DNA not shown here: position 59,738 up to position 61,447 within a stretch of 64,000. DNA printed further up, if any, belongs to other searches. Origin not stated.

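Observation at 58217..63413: glpD - AGPS-like FAD oxidase (HHH motif) - FGGY kinase - HAD phosphatase cluster suggests ether-lipid or glycerol-derivative chemistry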

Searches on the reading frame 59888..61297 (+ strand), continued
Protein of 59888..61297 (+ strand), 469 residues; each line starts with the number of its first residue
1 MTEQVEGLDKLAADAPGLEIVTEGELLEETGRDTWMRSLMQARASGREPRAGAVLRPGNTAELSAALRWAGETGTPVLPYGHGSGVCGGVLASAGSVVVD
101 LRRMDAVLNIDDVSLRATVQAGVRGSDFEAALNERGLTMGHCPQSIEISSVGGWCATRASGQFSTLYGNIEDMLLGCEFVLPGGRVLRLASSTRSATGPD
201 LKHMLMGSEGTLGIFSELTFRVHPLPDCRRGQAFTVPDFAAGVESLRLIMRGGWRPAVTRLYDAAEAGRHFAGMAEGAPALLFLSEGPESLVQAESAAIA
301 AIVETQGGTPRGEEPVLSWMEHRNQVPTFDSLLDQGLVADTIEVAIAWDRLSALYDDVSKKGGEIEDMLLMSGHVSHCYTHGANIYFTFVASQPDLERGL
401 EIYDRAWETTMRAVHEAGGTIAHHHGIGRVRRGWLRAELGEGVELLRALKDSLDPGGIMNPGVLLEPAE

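Call 89: get_annotated_region(hit=H9, flank=9000)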
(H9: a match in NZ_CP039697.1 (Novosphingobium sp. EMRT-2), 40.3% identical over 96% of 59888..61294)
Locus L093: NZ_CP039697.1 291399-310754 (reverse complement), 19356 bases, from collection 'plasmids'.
description: Novosphingobium sp. EMRT-2 plasmid pABRDHK22, complete sequence
organism: Novosphingobium sp. EMRT-2 (NCBI taxid 2571749)
taxonomy: Bacteria; Pseudomonadota; Alphaproteobacteria; Sphingomonadales; Sphingomonadaceae; Novosphingobium; Novosphingobium sp. EMRT-2
host: -; source: cell,freshwater; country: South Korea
typing (MOB-suite, as given by PLSDB): non-mobilizable
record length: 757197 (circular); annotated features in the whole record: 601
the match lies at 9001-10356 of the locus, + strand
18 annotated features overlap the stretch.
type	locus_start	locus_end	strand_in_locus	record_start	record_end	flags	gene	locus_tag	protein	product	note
CDS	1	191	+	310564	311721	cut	-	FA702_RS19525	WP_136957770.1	acyl-CoA dehydrogenase family protein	-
CDS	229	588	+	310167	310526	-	-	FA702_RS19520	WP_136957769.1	hypothetical protein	-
CDS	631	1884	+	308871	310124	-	-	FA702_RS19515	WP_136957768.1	Rieske 2Fe-2S domain-containing protein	-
CDS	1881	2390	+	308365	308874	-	-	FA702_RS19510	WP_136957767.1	aromatic-ring-hydroxylating dioxygenase subunit beta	GO:0006725 - cellular aromatic compound metabolic process [Evidence IEA]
CDS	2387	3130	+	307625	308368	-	-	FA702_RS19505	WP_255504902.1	SDR family NAD(P)-dependent oxidoreductase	-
CDS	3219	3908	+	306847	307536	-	-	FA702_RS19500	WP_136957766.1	L,D-transpeptidase family protein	-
CDS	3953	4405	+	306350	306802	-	-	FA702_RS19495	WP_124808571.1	MarR family winged helix-turn-helix transcriptional regulator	GO:0006355 - regulation of DNA-templated transcription [Evidence IEA]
CDS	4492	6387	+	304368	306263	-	-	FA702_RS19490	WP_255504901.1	NAD(P)/FAD-dependent oxidoreductase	-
CDS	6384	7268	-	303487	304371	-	-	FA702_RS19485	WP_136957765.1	LysR family transcriptional regulator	GO:0006355 - regulation of DNA-templated transcription [Evidence IEA]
CDS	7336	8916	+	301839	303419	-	-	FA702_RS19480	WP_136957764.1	glycerol-3-phosphate dehydrogenase/oxidase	-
CDS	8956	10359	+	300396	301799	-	-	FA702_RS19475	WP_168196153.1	FAD-binding oxidoreductase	-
CDS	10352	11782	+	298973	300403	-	-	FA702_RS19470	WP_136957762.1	FGGY family carbohydrate kinase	GO:0005975 - carbohydrate metabolic process [Evidence IEA]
CDS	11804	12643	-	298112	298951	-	-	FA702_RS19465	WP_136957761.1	sugar phosphate isomerase/epimerase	-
CDS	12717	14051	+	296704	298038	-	-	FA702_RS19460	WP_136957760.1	MFS transporter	GO:0055085 - transmembrane transport [Evidence IEA]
CDS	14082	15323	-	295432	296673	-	-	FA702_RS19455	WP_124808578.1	MFS transporter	GO:0055085 - transmembrane transport [Evidence IEA]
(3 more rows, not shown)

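Call 90: get_annotated_region(hit=H19, flank=9000)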
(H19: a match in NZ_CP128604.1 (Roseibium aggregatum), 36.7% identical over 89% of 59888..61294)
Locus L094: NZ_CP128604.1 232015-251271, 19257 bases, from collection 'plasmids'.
description: Roseibium aggregatum strain S1616 plasmid unnamed3, complete sequence
organism: Roseibium aggregatum (NCBI taxid 187304)
taxonomy: Bacteria; Pseudomonadota; Alphaproteobacteria; Hyphomicrobiales; Stappiaceae; Roseibium; Roseibium aggregatum
host: -; source: cell culture,marine biofilms; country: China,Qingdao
typing (MOB-suite, as given by PLSDB): non-mobilizable
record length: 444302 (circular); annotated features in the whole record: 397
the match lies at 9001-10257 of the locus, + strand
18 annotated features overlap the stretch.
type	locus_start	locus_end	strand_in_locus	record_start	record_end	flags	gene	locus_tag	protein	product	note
CDS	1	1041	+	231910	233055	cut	-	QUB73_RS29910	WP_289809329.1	glycosyltransferase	-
CDS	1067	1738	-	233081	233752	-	-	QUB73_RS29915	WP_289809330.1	HAD family hydrolase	-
CDS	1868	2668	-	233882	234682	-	-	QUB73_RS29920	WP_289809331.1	ATP-grasp domain-containing protein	-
CDS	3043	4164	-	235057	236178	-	-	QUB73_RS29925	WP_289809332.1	response regulator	GO:0000160 - phosphorelay signal transduction system [Evidence IEA]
CDS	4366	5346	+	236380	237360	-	-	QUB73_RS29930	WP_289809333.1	hypothetical protein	-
CDS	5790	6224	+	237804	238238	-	-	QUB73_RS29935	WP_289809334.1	molybdopterin-dependent oxidoreductase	-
CDS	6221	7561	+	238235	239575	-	-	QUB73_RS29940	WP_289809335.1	HAMP domain-containing sensor histidine kinase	GO:0007165 - signal transduction [Evidence IEA]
CDS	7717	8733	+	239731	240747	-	-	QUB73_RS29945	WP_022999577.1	LacI family DNA-binding transcriptional regulator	GO:0006351 - DNA-templated transcription [Evidence IEA]; GO:0045892 - negative regulation of DNA-templated ...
CDS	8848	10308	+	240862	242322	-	-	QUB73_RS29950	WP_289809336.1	FAD-binding oxidoreductase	-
CDS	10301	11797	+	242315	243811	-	-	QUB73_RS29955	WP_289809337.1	xylulokinase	GO:0005998 - xylulose catabolic process [Evidence IEA]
CDS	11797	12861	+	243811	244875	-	ugpC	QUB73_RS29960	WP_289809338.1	sn-glycerol-3-phosphate ABC transporter ATP-binding protein UgpC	-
CDS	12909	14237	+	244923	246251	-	-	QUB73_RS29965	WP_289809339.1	extracellular solute-binding protein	-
CDS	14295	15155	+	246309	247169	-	-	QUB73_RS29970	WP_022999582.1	sugar ABC transporter permease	-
CDS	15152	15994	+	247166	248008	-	-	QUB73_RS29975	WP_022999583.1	carbohydrate ABC transporter permease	GO:0008643 - carbohydrate transport [Evidence IEA]; GO:0055085 - transmembrane transport [Evidence IEA]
CDS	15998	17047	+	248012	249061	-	-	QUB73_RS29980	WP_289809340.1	glycerol dehydrogenase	-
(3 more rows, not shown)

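Call 91: get_annotated_region(hit=H29, flank=9000)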
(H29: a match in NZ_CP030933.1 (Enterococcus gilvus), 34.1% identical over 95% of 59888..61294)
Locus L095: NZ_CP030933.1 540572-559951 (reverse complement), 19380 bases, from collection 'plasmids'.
description: Enterococcus gilvus strain CR1 plasmid pCR1A, complete sequence
organism: Enterococcus gilvus (NCBI taxid 160453)
taxonomy: Bacteria; Bacillota; Bacilli; Lactobacillales; Enterococcaceae; Enterococcus; Enterococcus gilvus
host: -; source: cow,milk,milk; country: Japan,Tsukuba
typing (MOB-suite, as given by PLSDB): non-mobilizable
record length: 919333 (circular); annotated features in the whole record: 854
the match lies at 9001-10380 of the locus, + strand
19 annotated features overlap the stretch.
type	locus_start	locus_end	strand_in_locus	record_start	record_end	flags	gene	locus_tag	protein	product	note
CDS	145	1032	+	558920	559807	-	-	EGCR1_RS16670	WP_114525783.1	diacylglycerol kinase family protein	-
CDS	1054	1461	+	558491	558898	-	-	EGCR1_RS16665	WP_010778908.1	pyridoxamine 5'-phosphate oxidase family protein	GO:0008615 - pyridoxine biosynthetic process [Evidence IEA]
CDS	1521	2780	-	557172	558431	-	-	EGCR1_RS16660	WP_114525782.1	MFS transporter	GO:0055085 - transmembrane transport [Evidence IEA]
CDS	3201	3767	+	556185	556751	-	-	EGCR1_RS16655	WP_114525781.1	glycerol-3-phosphate responsive antiterminator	-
CDS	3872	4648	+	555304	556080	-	-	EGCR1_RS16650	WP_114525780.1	SDR family NAD(P)-dependent oxidoreductase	-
CDS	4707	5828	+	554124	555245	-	-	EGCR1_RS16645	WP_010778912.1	ABC transporter ATP-binding protein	-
CDS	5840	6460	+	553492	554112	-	-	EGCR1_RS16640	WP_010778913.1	ABC transporter permease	-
CDS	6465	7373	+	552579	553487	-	-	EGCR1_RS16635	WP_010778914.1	osmoprotectant ABC transporter substrate-binding protein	-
CDS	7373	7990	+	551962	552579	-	-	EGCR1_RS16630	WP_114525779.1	ABC transporter permease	-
CDS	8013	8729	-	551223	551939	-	-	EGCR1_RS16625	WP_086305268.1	MurR/RpiR family transcriptional regulator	-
CDS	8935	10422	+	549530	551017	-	-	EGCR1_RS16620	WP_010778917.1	FAD-binding oxidoreductase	-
CDS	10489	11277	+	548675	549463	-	-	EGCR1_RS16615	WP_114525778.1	electron transfer flavoprotein subunit beta/FixA family protein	-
CDS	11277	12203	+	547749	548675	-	-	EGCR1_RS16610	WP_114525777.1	electron transfer flavoprotein subunit alpha/FixB family protein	-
CDS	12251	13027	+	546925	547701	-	-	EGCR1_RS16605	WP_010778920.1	SDR family oxidoreductase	-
CDS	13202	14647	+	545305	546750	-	-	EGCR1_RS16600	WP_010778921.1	FGGY family carbohydrate kinase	GO:0005975 - carbohydrate metabolic process [Evidence IEA]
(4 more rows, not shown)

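Call 93: get_annotated_region(hit=H11, flank=8000)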
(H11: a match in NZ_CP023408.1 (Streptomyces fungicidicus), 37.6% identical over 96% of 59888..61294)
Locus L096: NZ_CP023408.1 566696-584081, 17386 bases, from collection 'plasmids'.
description: Streptomyces fungicidicus strain TXX3120 plasmid p1, complete sequence
organism: Streptomyces fungicidicus (NCBI taxid 68203)
taxonomy: Bacteria; Actinomycetota; Actinomycetes; Kitasatosporales; Streptomycetaceae; Streptomyces; Streptomyces fungicidicus
host: -; source: Pig,cell culture; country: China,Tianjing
typing (MOB-suite, as given by PLSDB): non-mobilizable
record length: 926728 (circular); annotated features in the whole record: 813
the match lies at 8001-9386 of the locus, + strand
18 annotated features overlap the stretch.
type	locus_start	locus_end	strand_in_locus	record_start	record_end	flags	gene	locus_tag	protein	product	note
CDS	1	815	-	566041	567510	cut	-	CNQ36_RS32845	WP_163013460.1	hypothetical protein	-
CDS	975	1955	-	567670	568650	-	-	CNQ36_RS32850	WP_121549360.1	MASE1 domain-containing protein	-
CDS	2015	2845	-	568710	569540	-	-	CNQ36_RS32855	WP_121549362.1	PP2C family protein-serine/threonine phosphatase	-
CDS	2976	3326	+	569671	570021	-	-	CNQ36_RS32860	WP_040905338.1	hypothetical protein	-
CDS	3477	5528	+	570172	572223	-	-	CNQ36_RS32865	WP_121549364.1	discoidin domain-containing protein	-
CDS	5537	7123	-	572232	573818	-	-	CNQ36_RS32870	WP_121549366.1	glycerol-3-phosphate dehydrogenase/oxidase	-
CDS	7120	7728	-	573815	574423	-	-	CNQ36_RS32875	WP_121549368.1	TetR/AcrR family transcriptional regulator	GO:0006355 - regulation of DNA-templated transcription [Evidence IEA]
CDS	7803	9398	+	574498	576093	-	-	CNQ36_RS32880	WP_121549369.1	FAD-binding oxidoreductase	-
CDS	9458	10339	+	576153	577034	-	-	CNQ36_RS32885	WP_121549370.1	YegS/Rv2252/BmrU family lipid kinase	GO:0008150 - biological_process [Evidence IEA]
CDS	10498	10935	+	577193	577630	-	-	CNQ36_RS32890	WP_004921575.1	Fur family transcriptional regulator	GO:0006355 - regulation of DNA-templated transcription [Evidence IEA]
CDS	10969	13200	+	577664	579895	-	katG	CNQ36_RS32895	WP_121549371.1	catalase/peroxidase HPI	GO:0006979 - response to oxidative stress [Evidence IEA]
CDS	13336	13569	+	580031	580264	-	-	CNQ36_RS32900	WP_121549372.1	DUF2945 domain-containing protein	-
CDS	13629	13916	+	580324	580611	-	-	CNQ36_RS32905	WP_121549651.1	DUF3140 domain-containing protein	-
CDS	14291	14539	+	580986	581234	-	-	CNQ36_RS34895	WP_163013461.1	hypothetical protein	-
CDS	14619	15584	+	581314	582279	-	-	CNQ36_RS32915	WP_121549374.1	YihY/virulence factor BrkB family protein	-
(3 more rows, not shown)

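Call 94: get_annotated_region(hit=H12, flank=8000)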
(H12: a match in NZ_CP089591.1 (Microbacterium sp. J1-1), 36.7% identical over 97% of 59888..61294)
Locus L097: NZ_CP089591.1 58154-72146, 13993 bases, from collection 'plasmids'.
description: Microbacterium sp. J1-1 plasmid unnamed, complete sequence
organism: Microbacterium sp. J1-1 (NCBI taxid 2992441)
taxonomy: Bacteria; Actinomycetota; Actinomycetes; Micrococcales; Microbacteriaceae; Microbacterium; Microbacterium sp. J1-1
host: -; source: cell culture,activated sludge; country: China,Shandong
typing (MOB-suite, as given by PLSDB): non-mobilizable
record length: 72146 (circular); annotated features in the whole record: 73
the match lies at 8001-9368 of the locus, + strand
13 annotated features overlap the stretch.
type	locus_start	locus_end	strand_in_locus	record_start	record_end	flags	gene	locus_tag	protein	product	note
CDS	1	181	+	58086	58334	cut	-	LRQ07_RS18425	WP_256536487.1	SOS response-associated peptidase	-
CDS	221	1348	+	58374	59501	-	-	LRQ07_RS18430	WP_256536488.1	tyrosine-type recombinase/integrase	GO:0015074 - DNA integration [Evidence IEA]; GO:0006310 - DNA recombination [Evidence IEA]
CDS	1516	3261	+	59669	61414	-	-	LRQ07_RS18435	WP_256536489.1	hypothetical protein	-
CDS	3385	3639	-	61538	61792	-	-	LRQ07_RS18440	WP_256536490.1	hypothetical protein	-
CDS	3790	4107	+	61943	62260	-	-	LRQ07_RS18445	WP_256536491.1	hypothetical protein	-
CDS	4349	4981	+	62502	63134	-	-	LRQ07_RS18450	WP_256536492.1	hypothetical protein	-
CDS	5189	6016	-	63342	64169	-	-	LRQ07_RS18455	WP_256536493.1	hypothetical protein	-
CDS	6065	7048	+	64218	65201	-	-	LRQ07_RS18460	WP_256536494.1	YhfZ family protein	-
CDS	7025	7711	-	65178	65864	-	-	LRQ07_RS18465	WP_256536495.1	HAD hydrolase family protein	-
CDS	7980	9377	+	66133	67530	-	-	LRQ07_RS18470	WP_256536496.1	FAD-binding oxidoreductase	-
CDS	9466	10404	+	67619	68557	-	-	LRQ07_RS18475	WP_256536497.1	hypothetical protein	-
CDS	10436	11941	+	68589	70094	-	glpK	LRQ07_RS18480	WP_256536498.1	glycerol kinase GlpK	-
CDS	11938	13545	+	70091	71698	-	-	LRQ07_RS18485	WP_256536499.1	glycerol-3-phosphate dehydrogenase/oxidase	-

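Call 95: get_annotated_region(hit=H14, flank=8000)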
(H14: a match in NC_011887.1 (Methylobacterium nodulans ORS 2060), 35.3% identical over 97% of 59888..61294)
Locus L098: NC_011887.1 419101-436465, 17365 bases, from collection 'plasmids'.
description: Methylobacterium nodulans ORS 2060 plasmid pMNOD02, complete sequence
organism: Methylobacterium nodulans ORS 2060 (NCBI taxid 460265)
taxonomy: Bacteria; Pseudomonadota; Alphaproteobacteria; Hyphomicrobiales; Methylobacteriaceae; Methylobacterium; Methylobacterium nodulans; Methylobacterium nodulans ORS 2060
host: -; source: -; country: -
typing (MOB-suite, as given by PLSDB): non-mobilizable
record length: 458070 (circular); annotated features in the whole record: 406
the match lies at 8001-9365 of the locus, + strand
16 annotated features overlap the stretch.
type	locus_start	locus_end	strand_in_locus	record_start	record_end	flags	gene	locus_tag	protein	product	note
CDS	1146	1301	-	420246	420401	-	-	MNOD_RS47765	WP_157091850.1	hypothetical protein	-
CDS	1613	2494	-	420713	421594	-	-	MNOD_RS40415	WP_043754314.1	DMT family transporter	GO:0055085 - transmembrane transport [Evidence IEA]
CDS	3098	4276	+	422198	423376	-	-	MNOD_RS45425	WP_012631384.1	tetratricopeptide repeat protein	-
CDS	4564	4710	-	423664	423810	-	-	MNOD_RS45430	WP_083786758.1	zinc ribbon domain-containing protein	-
CDS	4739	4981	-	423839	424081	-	-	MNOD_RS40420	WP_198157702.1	hypothetical protein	-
CDS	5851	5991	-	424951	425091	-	-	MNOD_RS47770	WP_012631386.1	hypothetical protein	-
CDS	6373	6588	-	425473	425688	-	-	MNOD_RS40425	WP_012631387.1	hypothetical protein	-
CDS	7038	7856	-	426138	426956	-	-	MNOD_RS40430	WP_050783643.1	DeoR/GlpR family DNA-binding transcription regulator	-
CDS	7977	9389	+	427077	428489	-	-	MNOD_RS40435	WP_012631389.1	FAD-binding oxidoreductase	-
CDS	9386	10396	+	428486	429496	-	pdxA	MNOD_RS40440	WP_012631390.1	4-hydroxythreonine-4-phosphate dehydrogenase PdxA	GO:0008615 - pyridoxine biosynthetic process [Evidence IEA]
CDS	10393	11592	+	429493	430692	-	-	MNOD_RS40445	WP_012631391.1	four-carbon acid sugar kinase family protein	-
CDS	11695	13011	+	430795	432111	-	-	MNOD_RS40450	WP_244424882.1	MFS transporter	GO:0055085 - transmembrane transport [Evidence IEA]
CDS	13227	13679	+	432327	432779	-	-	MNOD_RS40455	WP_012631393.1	MaoC family dehydratase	-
CDS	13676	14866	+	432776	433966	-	-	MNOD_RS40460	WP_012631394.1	CoA transferase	-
CDS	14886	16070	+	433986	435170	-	-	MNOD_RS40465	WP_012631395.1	extracellular solute-binding protein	-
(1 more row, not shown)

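Call 96: get_annotated_region(hit=H15, flank=8000)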
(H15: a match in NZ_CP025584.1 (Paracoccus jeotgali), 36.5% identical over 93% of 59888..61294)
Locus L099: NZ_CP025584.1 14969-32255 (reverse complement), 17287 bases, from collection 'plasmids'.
description: Paracoccus jeotgali strain CBA4604 plasmid pCBA4604-01, complete sequence
organism: Paracoccus jeotgali (NCBI taxid 2065379)
taxonomy: Bacteria; Pseudomonadota; Alphaproteobacteria; Rhodobacterales; Paracoccaceae; Paracoccus; Paracoccus jeotgali
host: -; source: -; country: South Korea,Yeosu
typing (MOB-suite, as given by PLSDB): non-mobilizable
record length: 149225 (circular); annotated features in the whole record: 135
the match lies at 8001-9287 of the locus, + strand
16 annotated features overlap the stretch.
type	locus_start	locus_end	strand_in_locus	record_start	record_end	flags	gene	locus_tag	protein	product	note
CDS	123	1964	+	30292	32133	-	-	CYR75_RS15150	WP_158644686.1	CoA-binding protein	-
CDS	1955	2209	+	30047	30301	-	-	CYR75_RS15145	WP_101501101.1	hypothetical protein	-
CDS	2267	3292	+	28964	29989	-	-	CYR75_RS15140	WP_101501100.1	ABC transporter substrate-binding protein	-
CDS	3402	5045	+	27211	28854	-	-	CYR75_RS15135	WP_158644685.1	ABC transporter permease subunit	-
CDS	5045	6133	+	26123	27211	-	-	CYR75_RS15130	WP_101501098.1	ABC transporter ATP-binding protein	-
CDS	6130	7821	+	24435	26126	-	-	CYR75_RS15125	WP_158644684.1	glycerol-3-phosphate dehydrogenase/oxidase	-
CDS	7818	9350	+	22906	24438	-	-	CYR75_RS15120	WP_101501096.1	FAD-binding oxidoreductase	-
CDS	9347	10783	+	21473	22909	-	-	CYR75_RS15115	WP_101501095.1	FGGY-family carbohydrate kinase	GO:0005975 - carbohydrate metabolic process [Evidence IEA]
CDS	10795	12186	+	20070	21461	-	-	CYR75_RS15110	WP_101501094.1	aldehyde dehydrogenase family protein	-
CDS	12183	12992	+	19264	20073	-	-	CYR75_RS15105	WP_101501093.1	enoyl-CoA hydratase-related protein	-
CDS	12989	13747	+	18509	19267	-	-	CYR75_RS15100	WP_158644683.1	enoyl-CoA hydratase/isomerase family protein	-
CDS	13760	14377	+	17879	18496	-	-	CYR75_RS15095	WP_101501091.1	TetR/AcrR family transcriptional regulator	GO:0006355 - regulation of DNA-templated transcription [Evidence IEA]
CDS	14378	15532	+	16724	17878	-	-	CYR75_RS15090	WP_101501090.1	iron-containing alcohol dehydrogenase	-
CDS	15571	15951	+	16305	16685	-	-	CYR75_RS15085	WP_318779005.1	thioesterase family protein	-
CDS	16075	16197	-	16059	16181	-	-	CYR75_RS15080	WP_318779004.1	helix-turn-helix domain-containing protein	GO:0006310 - DNA recombination [Evidence IEA]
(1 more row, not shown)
